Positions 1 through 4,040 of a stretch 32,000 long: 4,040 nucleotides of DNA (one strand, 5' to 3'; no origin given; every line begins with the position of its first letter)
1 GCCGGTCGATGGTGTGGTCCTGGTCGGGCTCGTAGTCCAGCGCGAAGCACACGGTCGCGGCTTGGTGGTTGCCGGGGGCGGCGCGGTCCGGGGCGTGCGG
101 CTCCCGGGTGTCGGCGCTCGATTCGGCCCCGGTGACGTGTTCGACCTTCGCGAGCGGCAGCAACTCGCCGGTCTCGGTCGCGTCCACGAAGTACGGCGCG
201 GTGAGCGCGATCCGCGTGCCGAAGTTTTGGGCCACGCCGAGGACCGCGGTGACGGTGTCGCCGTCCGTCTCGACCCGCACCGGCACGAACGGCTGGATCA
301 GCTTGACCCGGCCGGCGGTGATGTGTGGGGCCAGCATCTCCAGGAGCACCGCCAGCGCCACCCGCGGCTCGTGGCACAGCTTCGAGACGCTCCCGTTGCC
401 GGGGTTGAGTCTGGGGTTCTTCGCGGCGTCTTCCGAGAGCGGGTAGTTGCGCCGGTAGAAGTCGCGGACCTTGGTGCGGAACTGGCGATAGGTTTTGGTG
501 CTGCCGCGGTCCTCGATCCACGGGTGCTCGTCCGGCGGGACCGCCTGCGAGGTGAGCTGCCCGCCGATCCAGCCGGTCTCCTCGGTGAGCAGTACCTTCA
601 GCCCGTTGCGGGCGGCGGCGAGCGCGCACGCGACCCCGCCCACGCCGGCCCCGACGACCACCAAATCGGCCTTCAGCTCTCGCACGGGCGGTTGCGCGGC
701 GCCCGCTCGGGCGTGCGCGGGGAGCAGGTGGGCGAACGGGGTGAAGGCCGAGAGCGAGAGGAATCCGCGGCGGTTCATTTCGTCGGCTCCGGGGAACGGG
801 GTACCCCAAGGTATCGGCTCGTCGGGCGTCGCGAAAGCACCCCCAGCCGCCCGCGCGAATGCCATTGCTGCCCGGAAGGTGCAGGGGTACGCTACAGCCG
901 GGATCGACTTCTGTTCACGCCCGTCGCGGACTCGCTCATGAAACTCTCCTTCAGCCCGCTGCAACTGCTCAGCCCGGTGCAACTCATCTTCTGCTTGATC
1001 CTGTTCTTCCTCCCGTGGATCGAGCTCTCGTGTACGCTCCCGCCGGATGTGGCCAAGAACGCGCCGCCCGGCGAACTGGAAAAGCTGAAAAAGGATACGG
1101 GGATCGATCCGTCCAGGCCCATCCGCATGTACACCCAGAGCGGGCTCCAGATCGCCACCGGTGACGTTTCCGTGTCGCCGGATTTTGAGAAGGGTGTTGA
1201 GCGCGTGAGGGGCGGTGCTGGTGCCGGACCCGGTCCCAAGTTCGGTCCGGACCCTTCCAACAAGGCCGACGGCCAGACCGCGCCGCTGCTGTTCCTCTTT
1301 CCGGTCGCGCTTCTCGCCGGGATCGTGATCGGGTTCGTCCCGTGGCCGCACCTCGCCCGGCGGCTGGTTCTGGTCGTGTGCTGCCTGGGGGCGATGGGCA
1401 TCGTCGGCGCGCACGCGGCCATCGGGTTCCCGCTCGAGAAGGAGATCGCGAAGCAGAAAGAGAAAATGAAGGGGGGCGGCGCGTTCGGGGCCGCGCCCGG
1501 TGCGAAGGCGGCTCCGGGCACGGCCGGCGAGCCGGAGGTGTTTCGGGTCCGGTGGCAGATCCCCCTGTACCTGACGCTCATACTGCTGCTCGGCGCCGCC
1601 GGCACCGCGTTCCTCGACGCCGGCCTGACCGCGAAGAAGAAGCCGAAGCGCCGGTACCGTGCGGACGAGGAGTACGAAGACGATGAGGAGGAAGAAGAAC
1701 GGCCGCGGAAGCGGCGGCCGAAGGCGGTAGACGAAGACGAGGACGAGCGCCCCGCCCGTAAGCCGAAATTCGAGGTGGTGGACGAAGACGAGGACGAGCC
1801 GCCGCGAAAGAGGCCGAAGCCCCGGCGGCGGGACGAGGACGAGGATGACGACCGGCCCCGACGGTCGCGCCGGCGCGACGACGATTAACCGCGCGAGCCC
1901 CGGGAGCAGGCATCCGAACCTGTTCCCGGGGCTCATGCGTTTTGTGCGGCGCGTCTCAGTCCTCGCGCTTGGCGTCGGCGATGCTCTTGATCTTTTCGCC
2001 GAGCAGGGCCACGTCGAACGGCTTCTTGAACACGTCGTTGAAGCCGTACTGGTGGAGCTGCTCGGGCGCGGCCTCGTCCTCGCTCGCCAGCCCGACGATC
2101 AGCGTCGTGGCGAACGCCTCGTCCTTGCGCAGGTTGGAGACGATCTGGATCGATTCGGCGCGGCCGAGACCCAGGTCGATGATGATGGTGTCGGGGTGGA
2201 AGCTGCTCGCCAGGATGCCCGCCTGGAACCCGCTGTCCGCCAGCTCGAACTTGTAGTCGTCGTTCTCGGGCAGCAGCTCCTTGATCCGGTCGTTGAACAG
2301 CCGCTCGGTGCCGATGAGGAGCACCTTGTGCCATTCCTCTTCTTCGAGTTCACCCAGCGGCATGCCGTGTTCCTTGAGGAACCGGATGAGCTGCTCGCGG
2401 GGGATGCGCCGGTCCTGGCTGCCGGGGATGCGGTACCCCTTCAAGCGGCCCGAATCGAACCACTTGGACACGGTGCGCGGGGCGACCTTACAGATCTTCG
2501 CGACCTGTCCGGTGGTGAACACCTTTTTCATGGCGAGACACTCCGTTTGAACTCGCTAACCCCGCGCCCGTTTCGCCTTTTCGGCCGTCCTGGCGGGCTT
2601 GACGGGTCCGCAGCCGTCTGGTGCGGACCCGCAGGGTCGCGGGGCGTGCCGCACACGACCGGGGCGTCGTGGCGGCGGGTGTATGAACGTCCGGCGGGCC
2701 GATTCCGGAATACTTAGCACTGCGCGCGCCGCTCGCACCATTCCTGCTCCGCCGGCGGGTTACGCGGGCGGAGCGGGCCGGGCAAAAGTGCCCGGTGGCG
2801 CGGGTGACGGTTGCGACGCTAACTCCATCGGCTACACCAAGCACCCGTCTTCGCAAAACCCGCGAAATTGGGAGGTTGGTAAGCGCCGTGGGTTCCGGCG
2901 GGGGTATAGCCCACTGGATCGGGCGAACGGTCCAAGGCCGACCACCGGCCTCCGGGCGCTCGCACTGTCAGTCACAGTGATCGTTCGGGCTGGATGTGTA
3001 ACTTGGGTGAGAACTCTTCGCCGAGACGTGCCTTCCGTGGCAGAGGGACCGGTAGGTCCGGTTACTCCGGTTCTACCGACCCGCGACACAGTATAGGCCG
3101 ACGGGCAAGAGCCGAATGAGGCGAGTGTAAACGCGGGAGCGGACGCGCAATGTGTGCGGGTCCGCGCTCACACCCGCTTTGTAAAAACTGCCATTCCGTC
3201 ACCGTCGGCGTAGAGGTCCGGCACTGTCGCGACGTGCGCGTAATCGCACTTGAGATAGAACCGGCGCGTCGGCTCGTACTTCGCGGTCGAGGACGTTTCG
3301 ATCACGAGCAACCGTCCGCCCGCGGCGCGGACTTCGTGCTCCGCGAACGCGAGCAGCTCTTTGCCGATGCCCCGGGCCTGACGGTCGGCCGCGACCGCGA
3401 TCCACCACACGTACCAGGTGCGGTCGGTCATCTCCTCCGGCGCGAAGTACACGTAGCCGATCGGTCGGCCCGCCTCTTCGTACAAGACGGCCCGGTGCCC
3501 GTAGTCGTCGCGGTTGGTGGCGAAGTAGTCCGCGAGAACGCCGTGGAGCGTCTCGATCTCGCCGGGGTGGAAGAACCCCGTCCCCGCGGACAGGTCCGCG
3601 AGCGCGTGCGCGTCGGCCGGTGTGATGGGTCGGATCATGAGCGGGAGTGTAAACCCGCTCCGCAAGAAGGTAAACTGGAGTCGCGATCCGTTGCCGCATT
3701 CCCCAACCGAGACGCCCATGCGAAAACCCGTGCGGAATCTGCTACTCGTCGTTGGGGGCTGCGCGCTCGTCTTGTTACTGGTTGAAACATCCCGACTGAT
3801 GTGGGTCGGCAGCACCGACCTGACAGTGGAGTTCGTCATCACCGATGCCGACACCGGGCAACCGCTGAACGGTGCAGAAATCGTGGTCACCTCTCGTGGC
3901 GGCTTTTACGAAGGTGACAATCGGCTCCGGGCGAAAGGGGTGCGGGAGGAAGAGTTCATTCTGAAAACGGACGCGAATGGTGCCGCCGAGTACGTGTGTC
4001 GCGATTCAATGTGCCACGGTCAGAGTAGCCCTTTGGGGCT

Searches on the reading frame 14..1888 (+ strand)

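Call 21: search_protein_families(library=pfam, proteins=[window:14-1888:+], max_evalue=0.001)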
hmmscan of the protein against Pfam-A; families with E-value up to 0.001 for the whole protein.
window:14-1888:+ (624 aa): 1 family
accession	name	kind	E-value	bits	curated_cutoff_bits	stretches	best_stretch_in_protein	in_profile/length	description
PF09534.15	Trp_oprn_chp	-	0.00012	22.4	29.6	1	415-577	34-178/180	Tryptophan-associated transmembrane protein (Trp_oprn_chp)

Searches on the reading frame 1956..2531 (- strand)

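Call 69: search_protein_families(library=pfam, proteins=[window:1956-2531:-], max_evalue=0.001)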
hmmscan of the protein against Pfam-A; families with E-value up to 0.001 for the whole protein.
window:1956-2531:- (191 aa): 2 families
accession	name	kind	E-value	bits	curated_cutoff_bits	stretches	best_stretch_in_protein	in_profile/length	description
PF12728.13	HTH_17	-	1.6e-10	41.5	27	1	5-55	2-50/51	Helix-turn-helix domain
PF00072.30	Response_reg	-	4e-10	40.3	30.2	1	70-181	1-110/111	Response regulator receiver domain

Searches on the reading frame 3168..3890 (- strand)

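Call 69: search_protein_families(library=pfam, proteins=[window:3168-3890:-], max_evalue=0.001)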
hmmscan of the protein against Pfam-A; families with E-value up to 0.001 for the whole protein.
window:3168-3890:- (240 aa): 3 families
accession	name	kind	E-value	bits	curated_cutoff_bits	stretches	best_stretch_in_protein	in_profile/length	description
PF00583.31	Acetyltransf_1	-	8.2e-12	45.9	20.7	1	123-217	25-116/116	Acetyltransferase (GNAT) family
PF13508.13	Acetyltransf_7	-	1.4e-10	41.9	27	1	135-217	6-82/84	Acetyltransferase (GNAT) domain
PF13673.13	Acetyltransf_10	-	0.00014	22.3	23.6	1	133-219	32-109/128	Acetyltransferase (GNAT) domain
